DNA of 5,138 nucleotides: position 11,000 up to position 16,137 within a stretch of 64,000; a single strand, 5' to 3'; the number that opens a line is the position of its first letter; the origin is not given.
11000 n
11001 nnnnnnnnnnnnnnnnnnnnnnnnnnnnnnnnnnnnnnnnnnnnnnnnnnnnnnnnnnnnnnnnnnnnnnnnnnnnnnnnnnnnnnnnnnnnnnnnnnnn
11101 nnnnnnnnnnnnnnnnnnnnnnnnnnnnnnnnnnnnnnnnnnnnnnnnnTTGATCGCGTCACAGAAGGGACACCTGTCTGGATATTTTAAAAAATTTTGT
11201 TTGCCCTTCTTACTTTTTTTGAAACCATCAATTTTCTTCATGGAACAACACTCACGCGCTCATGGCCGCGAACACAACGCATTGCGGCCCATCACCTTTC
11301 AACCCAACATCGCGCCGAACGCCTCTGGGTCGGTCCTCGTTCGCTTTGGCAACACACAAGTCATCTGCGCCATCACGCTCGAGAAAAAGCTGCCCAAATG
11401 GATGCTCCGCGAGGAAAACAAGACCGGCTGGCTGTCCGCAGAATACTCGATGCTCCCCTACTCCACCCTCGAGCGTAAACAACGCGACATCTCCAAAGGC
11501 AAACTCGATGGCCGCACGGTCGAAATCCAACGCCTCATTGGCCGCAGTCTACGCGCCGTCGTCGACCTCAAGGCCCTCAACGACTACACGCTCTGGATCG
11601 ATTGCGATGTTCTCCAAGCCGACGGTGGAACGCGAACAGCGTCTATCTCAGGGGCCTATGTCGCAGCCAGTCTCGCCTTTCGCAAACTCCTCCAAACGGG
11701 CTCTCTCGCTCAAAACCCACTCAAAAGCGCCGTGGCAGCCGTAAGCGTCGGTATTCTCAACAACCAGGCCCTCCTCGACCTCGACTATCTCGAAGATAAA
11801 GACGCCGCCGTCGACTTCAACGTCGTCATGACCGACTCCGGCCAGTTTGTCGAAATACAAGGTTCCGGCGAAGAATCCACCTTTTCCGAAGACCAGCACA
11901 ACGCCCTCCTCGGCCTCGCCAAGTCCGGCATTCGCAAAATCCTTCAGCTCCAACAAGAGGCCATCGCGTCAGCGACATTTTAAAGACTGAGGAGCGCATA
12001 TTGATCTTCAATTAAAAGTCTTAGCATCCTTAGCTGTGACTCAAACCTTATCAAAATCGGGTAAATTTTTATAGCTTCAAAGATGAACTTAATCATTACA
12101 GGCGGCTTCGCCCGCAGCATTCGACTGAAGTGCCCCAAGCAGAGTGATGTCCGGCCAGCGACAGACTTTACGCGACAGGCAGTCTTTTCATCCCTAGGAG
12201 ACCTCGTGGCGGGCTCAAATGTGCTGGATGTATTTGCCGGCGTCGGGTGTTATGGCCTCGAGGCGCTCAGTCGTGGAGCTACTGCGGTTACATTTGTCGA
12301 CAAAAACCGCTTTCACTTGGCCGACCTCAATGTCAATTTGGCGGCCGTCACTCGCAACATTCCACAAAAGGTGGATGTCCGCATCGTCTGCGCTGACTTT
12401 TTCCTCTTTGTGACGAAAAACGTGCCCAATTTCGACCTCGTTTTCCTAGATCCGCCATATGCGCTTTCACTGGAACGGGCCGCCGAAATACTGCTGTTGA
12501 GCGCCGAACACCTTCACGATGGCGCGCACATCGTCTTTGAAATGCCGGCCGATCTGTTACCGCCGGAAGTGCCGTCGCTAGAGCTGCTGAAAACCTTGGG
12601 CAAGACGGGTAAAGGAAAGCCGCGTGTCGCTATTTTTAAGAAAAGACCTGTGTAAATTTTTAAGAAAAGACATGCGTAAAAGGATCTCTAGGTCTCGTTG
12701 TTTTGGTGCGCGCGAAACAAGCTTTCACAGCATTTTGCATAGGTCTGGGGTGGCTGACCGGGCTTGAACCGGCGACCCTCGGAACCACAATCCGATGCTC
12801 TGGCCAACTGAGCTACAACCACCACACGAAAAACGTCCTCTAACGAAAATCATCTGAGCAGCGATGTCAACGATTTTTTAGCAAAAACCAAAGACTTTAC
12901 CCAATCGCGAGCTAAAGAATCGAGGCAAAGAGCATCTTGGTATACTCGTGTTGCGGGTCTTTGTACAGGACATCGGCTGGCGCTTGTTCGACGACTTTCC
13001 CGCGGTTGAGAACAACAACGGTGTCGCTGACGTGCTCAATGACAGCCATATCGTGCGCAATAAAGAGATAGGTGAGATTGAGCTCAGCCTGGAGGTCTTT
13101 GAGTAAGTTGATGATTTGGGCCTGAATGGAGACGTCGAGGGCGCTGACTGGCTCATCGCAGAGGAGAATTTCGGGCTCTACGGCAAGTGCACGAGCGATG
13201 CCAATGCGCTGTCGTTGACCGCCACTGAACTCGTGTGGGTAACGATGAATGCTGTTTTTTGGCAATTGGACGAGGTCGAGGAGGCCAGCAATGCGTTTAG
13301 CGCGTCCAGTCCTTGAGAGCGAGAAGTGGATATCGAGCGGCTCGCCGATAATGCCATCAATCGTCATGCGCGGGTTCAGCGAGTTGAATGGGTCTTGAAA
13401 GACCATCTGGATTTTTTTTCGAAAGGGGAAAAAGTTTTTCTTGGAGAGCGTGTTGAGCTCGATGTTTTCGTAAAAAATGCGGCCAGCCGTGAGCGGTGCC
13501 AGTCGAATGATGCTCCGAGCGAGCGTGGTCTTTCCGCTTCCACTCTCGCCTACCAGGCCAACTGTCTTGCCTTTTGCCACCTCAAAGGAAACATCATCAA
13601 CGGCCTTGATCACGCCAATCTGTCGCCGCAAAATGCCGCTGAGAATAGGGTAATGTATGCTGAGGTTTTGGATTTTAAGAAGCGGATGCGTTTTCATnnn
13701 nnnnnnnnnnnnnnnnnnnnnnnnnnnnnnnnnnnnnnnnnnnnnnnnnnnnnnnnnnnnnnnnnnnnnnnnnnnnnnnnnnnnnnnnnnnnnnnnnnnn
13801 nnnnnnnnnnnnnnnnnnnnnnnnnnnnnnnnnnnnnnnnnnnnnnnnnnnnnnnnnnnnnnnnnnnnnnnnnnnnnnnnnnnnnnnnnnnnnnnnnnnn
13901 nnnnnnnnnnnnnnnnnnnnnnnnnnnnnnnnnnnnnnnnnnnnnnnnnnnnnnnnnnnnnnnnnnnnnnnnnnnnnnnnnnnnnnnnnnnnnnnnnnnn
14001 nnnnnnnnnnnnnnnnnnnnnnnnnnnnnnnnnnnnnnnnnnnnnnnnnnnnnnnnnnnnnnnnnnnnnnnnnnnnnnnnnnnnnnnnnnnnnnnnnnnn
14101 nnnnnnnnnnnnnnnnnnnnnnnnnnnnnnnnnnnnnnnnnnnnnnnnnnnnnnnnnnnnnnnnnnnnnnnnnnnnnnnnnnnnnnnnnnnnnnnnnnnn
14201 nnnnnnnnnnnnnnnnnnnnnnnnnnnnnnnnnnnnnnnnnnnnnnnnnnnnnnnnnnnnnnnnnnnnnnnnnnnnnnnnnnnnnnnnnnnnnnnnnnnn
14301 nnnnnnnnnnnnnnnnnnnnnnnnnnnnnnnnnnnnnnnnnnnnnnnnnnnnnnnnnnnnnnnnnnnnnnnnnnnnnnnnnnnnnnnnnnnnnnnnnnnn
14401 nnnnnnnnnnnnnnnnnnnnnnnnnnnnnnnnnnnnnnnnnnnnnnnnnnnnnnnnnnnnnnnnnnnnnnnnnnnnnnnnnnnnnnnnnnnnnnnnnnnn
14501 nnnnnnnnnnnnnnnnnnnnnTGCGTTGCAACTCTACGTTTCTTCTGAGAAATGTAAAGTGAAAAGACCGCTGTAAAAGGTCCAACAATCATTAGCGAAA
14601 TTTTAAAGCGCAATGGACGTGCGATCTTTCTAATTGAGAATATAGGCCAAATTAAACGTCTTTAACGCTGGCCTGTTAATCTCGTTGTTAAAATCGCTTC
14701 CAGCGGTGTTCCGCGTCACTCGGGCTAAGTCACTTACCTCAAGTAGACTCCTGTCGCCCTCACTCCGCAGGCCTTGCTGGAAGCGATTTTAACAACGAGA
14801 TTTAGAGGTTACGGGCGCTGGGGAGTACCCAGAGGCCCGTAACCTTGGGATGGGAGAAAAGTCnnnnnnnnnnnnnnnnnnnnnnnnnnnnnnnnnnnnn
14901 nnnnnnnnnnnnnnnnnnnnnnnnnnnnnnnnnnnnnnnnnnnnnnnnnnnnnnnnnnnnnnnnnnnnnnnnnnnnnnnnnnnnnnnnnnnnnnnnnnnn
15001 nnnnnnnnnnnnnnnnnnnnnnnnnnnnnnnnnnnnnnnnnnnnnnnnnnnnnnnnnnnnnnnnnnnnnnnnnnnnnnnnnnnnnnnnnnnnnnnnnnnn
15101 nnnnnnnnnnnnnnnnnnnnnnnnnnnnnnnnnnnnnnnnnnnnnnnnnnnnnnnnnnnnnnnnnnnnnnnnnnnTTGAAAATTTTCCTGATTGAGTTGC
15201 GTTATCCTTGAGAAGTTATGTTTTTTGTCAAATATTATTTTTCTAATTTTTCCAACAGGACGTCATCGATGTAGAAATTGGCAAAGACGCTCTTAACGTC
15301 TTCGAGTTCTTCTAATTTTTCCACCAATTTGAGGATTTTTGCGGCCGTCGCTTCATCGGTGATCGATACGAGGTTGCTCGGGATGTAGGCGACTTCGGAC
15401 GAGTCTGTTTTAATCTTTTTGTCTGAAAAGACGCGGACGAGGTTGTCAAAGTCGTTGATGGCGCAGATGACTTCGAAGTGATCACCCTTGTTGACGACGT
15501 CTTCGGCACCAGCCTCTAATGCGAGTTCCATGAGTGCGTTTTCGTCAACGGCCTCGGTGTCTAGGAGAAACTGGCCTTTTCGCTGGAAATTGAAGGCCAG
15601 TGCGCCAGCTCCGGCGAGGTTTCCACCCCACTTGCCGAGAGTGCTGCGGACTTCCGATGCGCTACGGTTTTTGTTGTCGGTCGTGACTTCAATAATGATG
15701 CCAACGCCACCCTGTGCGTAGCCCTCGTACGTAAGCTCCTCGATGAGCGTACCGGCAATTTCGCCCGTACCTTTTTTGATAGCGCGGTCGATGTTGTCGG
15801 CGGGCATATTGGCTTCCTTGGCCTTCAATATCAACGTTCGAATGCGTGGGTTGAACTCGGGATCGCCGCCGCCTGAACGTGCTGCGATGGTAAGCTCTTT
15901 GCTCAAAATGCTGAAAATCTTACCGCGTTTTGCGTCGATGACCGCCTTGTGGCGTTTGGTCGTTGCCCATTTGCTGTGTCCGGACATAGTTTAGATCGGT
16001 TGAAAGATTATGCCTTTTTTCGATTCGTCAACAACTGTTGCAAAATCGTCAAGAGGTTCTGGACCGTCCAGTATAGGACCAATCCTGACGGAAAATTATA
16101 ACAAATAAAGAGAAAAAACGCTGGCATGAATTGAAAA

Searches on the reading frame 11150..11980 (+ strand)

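Call 46: search_protein_families(library=pfam, proteins=[window:11150-11980:+], max_evalue=0.0001)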
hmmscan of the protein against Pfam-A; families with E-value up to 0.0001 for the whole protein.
window:11150-11980:+ (277 aa): 2 families
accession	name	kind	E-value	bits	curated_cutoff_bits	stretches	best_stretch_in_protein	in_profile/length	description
PF01138.27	RNase_PH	-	1.6e-29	103.4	25.5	1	45-172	2-123/130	3' exoribonuclease family, domain 1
PF03725.20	RNase_PH_C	-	1.3e-11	44.7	20.8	1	194-259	2-66/67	3' exoribonuclease family, domain 2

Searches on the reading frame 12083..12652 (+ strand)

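Call 48: search_protein_families(library=pfam, proteins=[window:12083-12652:+], max_evalue=0.0001)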
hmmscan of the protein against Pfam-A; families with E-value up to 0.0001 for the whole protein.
window:12083-12652:+ (190 aa): 1 family
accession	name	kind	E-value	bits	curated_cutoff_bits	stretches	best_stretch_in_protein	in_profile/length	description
PF03602.21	Cons_hypoth95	-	1.2e-31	110.2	24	1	5-170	3-169/182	Conserved hypothetical protein 95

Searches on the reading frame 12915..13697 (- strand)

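Call 46: search_protein_families(library=pfam, proteins=[window:12915-13697:-], max_evalue=0.0001)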
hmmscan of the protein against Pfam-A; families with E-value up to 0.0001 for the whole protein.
window:12915-13697:- (261 aa): 2 families
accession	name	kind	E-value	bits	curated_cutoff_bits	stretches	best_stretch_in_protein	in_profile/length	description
PF00005.33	ABC_tran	-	1.4e-33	116.8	25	1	34-184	2-136/137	ABC transporter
PF13304.12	AAA_21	-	3.6e-05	24.4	27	0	132-204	205-288/304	AAA domain, putative AbiEii toxin, Type IV TA system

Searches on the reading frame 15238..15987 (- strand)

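Call 46: search_protein_families(library=pfam, proteins=[window:15238-15987:-], max_evalue=0.0001)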
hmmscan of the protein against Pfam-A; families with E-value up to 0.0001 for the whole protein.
window:15238-15987:- (250 aa): 2 families
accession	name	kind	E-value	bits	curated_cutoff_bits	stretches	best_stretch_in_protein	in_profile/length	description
PF01709.26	Transcrip_reg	-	2.3e-50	170.9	27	1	83-238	2-160/160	TACO1/YebC second and third domain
PF20772.2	TACO1_YebC_N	-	3.1e-30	104.9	36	1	5-76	1-73/73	TACO1/YebC protein N-terminal domain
